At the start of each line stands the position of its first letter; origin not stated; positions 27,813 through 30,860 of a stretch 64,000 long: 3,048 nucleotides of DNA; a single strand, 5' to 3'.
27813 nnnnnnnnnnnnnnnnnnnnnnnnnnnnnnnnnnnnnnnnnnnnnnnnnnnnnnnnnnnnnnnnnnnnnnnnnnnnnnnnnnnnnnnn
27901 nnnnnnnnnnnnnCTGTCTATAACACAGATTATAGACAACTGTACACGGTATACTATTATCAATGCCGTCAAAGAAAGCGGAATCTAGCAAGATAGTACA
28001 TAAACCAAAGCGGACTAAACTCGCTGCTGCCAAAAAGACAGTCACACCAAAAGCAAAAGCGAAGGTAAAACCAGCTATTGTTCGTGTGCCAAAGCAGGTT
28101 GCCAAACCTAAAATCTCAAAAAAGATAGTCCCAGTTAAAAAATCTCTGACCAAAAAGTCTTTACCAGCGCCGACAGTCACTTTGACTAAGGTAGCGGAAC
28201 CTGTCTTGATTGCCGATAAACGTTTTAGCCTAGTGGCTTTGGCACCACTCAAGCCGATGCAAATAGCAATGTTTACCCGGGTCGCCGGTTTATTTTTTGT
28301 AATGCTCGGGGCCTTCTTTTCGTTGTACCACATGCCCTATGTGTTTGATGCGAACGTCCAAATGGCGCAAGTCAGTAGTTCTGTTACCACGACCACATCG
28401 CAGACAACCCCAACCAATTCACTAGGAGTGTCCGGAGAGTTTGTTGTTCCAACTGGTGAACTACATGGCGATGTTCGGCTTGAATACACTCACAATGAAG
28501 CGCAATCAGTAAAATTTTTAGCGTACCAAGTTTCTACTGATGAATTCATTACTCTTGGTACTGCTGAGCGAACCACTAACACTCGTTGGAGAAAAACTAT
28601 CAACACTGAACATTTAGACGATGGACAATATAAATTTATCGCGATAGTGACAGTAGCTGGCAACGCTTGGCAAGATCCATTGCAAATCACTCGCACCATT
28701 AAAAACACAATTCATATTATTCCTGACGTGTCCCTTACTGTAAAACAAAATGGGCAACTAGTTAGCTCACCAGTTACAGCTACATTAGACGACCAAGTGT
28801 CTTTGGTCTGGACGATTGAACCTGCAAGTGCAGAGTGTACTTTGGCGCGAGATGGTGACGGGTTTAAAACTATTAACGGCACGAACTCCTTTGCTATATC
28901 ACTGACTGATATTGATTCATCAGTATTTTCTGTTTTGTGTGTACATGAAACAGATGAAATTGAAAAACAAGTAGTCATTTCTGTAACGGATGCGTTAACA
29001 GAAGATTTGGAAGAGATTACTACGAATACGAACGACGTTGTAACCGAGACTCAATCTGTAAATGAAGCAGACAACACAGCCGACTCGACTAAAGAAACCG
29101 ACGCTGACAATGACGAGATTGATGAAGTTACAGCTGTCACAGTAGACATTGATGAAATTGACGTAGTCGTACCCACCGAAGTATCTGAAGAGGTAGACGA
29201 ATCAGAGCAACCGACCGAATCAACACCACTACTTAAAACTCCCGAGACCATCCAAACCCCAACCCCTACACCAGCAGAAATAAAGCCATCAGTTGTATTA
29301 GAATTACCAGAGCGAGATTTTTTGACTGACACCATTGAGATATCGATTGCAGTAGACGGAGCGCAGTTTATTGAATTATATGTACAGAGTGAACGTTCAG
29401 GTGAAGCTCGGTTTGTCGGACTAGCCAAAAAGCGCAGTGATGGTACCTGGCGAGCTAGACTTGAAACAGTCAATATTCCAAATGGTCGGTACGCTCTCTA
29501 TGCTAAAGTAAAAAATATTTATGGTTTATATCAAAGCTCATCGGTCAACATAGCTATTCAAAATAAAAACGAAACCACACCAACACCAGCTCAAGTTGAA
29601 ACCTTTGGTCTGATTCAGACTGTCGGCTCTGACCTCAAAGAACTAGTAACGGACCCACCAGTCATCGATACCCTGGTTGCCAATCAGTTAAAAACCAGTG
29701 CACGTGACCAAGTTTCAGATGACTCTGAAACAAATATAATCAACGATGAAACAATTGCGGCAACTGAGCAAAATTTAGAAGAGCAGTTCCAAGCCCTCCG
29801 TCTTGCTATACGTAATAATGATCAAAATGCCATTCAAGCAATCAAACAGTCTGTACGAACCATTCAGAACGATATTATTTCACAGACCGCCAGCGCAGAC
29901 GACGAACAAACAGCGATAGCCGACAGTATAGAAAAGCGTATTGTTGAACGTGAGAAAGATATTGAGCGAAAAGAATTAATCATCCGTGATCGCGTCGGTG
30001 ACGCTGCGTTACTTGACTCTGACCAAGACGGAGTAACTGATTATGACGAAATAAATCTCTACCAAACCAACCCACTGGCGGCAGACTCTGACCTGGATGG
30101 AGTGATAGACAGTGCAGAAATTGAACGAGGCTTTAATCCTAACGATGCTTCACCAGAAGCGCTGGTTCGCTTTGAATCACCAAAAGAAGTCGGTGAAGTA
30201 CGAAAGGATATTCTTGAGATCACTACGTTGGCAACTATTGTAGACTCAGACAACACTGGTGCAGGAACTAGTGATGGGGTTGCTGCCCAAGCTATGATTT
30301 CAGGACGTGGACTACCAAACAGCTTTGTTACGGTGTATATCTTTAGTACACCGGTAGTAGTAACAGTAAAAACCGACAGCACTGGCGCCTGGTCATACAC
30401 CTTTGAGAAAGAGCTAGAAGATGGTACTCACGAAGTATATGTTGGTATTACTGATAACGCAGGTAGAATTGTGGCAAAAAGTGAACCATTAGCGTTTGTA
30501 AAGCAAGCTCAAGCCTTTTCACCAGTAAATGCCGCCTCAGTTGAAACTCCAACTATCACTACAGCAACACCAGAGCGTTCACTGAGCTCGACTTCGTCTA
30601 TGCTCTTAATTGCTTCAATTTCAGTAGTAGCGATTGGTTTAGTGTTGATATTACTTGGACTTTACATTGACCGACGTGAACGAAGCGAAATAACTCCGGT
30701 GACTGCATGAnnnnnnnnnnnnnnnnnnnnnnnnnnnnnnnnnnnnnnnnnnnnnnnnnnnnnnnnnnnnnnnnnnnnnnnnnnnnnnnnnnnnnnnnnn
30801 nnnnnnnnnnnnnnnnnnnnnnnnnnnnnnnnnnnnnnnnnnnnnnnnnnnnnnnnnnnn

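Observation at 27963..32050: Surface protein with a histone-H1-like cytoplasmic tail, translationally coupled to a membrane histidine kinase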

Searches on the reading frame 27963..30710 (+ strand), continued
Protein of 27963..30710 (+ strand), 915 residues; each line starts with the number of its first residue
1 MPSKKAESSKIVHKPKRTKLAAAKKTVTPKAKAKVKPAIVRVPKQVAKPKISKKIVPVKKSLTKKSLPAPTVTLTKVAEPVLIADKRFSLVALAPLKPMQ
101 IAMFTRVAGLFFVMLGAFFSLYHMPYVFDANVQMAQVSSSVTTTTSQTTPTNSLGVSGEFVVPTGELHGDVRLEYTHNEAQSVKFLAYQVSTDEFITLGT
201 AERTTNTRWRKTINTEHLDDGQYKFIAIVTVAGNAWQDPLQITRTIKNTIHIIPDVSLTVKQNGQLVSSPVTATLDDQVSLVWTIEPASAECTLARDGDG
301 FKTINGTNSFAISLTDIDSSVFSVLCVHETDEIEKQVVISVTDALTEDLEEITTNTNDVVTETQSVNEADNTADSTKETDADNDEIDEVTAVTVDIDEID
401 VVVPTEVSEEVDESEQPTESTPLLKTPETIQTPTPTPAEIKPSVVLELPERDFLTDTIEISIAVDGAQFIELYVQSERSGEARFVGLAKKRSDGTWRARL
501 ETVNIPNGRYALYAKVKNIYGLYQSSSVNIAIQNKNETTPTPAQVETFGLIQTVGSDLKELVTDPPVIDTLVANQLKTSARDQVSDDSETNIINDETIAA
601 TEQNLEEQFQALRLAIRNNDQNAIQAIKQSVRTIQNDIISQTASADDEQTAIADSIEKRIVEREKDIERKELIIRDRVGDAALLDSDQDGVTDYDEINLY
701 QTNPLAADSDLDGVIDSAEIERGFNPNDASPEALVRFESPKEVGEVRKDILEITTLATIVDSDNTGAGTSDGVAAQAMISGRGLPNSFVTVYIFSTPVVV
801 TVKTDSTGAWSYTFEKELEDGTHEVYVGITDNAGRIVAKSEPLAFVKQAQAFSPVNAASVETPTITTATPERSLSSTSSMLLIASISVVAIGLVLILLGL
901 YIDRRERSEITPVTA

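Call 59: fold_search(model_id=the predicted structure, library=pdb)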
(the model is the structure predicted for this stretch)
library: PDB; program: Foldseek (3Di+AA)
matches with E <= 10: 1650; with E <= 0.001: 11
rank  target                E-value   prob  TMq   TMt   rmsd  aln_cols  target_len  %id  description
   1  2yn5_B                1.1e-04  1.00  0.08  0.24  31.0       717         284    8  Structural insight into the giant calcium-binding adhesin SiiE: implications for the adhesion of Salmonella enterica t (released 2013-04-03)
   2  2yn5_A                1.5e-04  1.00  0.08  0.24  30.6       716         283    8  Structural insight into the giant calcium-binding adhesin SiiE: implications for the adhesion of Salmonella enterica t (released 2013-04-03)
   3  8b6l_P                1.7e-04  1.00  0.09  0.14  39.7       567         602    8  Subtomogram average of the human Sec61-TRAP-OSTA-translocon (released 2022-12-07)
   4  6s7t_F                2.1e-04  1.00  0.09  0.28  32.2       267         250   10  Cryo-EM structure of human oligosaccharyltransferase complex OST-B (released 2019-12-18)
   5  6xi3                  2.3e-04  1.00  0.11  0.23  29.6       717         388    7  Crystal structure of tetra-tandem repeat in extending region of large adhesion protein (released 2020-10-14)
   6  9n9j_P2               2.8e-04  1.00  0.09  0.14  41.4       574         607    7  Structure of a GRP94 folding intermediate engaged with a CCDC134- and FKBP11-bound secretory translocon (released 2025-11-19)
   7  2yn3_C                3.2e-04  1.00  0.08  0.24  29.1       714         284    8  Structural insight into the giant calcium-binding adhesin SiiE: implications for the adhesion of Salmonella enterica t (released 2013-04-03)
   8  2yn3_A                6.8e-04  0.99  0.08  0.25  28.0       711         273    8  Structural insight into the giant calcium-binding adhesin SiiE: implications for the adhesion of Salmonella enterica t (released 2013-04-03)
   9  9nk9_A                7.5e-04  1.00  0.09  0.58   3.7       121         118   12  Nano-body peptide complex (released 2025-05-28)
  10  8dek_A                7.9e-04  1.00  0.09  0.19  19.8       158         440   14  The structure of the glycopeptidase catalytic domain including the linker of Amuc_1438 (released 2022-08-31)
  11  8dek_B                8.3e-04  1.00  0.09  0.19  19.9       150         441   14  The structure of the glycopeptidase catalytic domain including the linker of Amuc_1438 (released 2022-08-31)
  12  9nrj_C                1.0e-03  1.00  0.09  0.59   3.0       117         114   13  abTCR bound to SAR444200, a novel anti-GPC3 T-cell engager, for the treatment of GPC3+ solid tumors (released 2025-10-15)
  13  6tn6                  1.7e-03  1.00  0.09  0.17   4.0       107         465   16  X-ray structure of the endo-beta-1,4-mannanase from Thermotoga petrophila (released 2020-04-29)
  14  7f5h_D                1.7e-03  1.00  0.09  0.55   4.2       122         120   11  The crystal structure of RBD-Nanobody complex, DL28 (SC4) (released 2022-06-29)
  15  8gul_A                2.0e-03  1.00  0.09  0.17   4.9       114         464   17  Chitin-active AA10 LPMO (GbpA) complexed with Cu(II) from Vibrio campbellii (released 2023-06-21)
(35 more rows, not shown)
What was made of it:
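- Fold matches are to giant Ca-binding adhesins (SiiE, ice-binding adhesin extender domains) and other generic Ig-like domains (call 59).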

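Call 86: search_protein_families(library=pfam, proteins=[P0123, P0125, P0127, P0133, P0141, P0146, P0152, P0157, P0175, P0179], max_evalue=0.001)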
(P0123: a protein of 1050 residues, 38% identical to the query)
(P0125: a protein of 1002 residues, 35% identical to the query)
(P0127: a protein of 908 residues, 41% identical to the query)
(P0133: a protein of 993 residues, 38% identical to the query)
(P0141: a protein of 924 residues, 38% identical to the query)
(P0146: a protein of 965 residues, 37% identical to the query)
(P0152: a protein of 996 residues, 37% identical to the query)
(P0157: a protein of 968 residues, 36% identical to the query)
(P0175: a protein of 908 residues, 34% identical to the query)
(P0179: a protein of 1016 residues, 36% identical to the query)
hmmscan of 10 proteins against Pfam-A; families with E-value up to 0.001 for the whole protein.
P0123 (1050 aa): 3 families
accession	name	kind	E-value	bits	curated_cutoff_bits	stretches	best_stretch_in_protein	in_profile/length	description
PF19077.6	Big_13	-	1.7e-18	67.4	27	1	912-973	32-95/102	Bacterial Ig-like domain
PF18884.5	TSP3_bac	-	7.9e-09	35.6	25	1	819-840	1-21/22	Bacterial TSP3 repeat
PF17957.7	Big_7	-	2.4e-08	34.9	24.1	0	335-394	17-70/70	Bacterial Ig domain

P0125 (1002 aa): 3 families
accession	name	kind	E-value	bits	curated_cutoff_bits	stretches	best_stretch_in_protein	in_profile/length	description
PF18884.5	TSP3_bac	-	6.6e-10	39.1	25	2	778-799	1-21/22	Bacterial TSP3 repeat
PF19077.6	Big_13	-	2.3e-09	38.1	27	1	870-931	31-94/102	Bacterial Ig-like domain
PF17957.7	Big_7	-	1.1e-06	29.6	24.1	0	188-247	15-70/70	Bacterial Ig domain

P0127 (908 aa): 2 families
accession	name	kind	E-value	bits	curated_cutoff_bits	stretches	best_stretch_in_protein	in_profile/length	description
PF19077.6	Big_13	-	1.4e-17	64.5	27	1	767-831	29-95/102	Bacterial Ig-like domain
PF17957.7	Big_7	-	2.7e-08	34.8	24.1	0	313-373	14-70/70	Bacterial Ig domain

P0133 (993 aa): 5 families
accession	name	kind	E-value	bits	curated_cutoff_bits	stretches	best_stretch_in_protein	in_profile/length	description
PF19077.6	Big_13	-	3.4e-20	72.9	27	1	848-912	28-94/102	Bacterial Ig-like domain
PF17957.7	Big_7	-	1.6e-06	29.1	24.1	0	503-573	1-68/70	Bacterial Ig domain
PF18884.5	TSP3_bac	-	3.5e-06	27.2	25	1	759-781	1-22/22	Bacterial TSP3 repeat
PF15584.11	Imm72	-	7.3e-05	23.3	25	0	202-235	39-72/81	Immunity protein 72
PF17936.7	Big_6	-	8.6e-05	23.1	27.6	1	846-907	12-72/83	Bacterial Ig domain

P0141 (924 aa): 3 families
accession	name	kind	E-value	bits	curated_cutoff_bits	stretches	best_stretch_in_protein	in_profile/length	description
PF19077.6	Big_13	-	1.2e-17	64.7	27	1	775-848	21-94/102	Bacterial Ig-like domain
PF18884.5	TSP3_bac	-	2.4e-11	43.7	25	1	695-716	1-21/22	Bacterial TSP3 repeat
PF17957.7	Big_7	-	0.00027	22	24.1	0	337-397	16-70/70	Bacterial Ig domain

P0146 (965 aa): 3 families
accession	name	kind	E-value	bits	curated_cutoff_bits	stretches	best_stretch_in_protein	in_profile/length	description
PF19077.6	Big_13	-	2.7e-12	47.5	27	1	827-893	30-97/102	Bacterial Ig-like domain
PF17957.7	Big_7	-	0.0006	20.8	24.1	0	838-876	35-70/70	Bacterial Ig domain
PF18884.5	TSP3_bac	-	0.00072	19.8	25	0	738-758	1-20/22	Bacterial TSP3 repeat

P0152 (996 aa): 2 families
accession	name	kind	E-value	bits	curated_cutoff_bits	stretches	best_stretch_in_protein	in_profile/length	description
PF19077.6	Big_13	-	9.8e-10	39.3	27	1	854-915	31-94/102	Bacterial Ig-like domain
PF18884.5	TSP3_bac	-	6.6e-08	32.7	25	1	765-786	1-21/22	Bacterial TSP3 repeat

P0157 (968 aa): 3 families
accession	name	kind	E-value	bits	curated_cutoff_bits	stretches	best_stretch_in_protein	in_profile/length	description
PF19077.6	Big_13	-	1.5e-14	54.7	27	1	836-897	31-94/102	Bacterial Ig-like domain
PF18884.5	TSP3_bac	-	1.5e-08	34.8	25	1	747-767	1-20/22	Bacterial TSP3 repeat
PF17957.7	Big_7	-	0.00035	21.6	24.1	0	515-563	31-70/70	Bacterial Ig domain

P0175 (908 aa): 2 families
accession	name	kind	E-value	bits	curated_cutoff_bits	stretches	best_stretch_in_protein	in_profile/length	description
PF19077.6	Big_13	-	3e-09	37.7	27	1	770-832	31-95/102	Bacterial Ig-like domain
PF18884.5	TSP3_bac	-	3.6e-08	33.5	25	0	706-726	1-21/22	Bacterial TSP3 repeat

P0179 (1016 aa): 2 families
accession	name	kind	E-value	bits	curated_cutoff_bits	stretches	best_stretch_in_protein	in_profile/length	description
PF19077.6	Big_13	-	4.9e-14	53.1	27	1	877-943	31-98/102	Bacterial Ig-like domain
PF18884.5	TSP3_bac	-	2.4e-08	34.1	25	1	785-807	1-22/22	Bacterial TSP3 repeat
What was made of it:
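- On Pfam Big_13 (PF19077) bacterial Ig-like domain: All 10 orthologues tested also pass (call 86).
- On Pfam TSP3_bac (PF18884) bacterial thrombospondin type 3 repeat: Seven of the 10 orthologues tested score above the cut-off, up to 43.7 bits (call 86).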

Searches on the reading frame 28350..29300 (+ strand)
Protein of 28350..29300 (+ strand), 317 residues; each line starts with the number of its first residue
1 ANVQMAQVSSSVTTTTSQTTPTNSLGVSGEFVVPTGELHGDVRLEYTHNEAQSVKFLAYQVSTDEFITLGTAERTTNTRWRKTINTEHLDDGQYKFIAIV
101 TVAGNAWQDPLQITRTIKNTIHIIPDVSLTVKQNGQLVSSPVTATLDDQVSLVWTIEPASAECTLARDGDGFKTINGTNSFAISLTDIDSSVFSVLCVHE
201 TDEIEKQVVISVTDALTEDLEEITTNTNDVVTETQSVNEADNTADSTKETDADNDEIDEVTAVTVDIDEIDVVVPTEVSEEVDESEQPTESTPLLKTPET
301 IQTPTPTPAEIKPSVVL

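Call 46: search_protein_families(library=pfam, proteins=[window:28350-29300:+], max_evalue=10)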
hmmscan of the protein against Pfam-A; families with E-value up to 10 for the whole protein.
window:28350-29300:+ (317 aa): 3 families
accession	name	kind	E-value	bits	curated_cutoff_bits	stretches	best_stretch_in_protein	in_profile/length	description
PF00808.29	CBFD_NFYB_HMF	-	0.0058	17.3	21.4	1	70-89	42-61/65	Histone-like transcription factor (CBF/NF-Y) and archaeal histone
PF05549.16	Allexi_40kDa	-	0.22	11.5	26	1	199-294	59-154/271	Allexivirus 40kDa protein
PF08690.15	GET2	-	8.9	6.3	25.5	0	220-287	28-96/309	GET complex subunit GET2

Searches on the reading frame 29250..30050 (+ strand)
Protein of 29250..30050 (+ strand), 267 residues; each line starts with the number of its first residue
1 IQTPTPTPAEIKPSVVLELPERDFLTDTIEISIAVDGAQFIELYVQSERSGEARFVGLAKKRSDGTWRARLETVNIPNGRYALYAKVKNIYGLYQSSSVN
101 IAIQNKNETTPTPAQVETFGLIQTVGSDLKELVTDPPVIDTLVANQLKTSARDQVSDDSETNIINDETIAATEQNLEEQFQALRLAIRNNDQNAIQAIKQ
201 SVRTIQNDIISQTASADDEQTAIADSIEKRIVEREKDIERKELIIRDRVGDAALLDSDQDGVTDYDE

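Call 46: search_protein_families(library=pfam, proteins=[window:29250-30050:+], max_evalue=10)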
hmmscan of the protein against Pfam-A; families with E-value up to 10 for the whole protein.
window:29250-30050:+ (267 aa): 1 family
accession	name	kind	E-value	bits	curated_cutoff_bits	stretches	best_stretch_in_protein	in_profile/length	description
PF24564.1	DUF7605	-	0.028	14.8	27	1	165-240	47-121/183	Domain of unknown function (DUF7605)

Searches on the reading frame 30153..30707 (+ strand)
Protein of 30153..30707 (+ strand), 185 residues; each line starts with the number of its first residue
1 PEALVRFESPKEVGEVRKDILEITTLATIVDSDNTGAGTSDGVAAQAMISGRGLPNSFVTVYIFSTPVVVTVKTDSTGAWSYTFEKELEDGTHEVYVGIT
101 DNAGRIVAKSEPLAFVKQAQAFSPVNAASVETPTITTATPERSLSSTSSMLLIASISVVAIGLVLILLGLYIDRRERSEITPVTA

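Call 52: find_related_loci(query=A3, collection=metagenome_contigs, flank=5000)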
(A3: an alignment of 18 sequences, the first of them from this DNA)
Query A3 (185 aa) in metagenome_contigs; peptide patterns used: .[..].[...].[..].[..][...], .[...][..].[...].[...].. (x = any residue, [..] = any of these).
253 stretches matched a pattern; 109 encode a relative of the query (tblastn E <= 1e-3); the best 80 are kept; 80 distinct loci.
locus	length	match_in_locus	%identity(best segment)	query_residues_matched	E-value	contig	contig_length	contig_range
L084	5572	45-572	55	2-180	1e-57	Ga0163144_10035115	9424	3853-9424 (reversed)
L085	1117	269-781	56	2-179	4e-61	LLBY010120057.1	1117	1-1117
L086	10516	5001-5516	61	2-177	3e-56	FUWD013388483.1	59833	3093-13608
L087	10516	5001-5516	61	2-177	4e-56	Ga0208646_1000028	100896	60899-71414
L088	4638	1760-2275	60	2-177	1e-55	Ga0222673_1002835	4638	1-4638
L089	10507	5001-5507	56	1-172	8e-56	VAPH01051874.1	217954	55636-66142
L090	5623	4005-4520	61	2-177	1e-55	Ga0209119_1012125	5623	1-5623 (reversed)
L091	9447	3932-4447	53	2-179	1e-54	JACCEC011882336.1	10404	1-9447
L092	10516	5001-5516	53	2-179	1e-54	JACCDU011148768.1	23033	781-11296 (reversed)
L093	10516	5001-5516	59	2-177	8e-55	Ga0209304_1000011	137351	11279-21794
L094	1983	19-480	58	2-160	8e-55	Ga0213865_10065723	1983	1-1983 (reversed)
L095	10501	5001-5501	52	1-178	6e-54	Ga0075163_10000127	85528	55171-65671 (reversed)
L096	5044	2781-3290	60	2-178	9e-54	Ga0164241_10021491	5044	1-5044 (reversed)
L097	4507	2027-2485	55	2-158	4e-53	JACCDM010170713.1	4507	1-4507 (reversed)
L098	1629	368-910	47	2-180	2e-54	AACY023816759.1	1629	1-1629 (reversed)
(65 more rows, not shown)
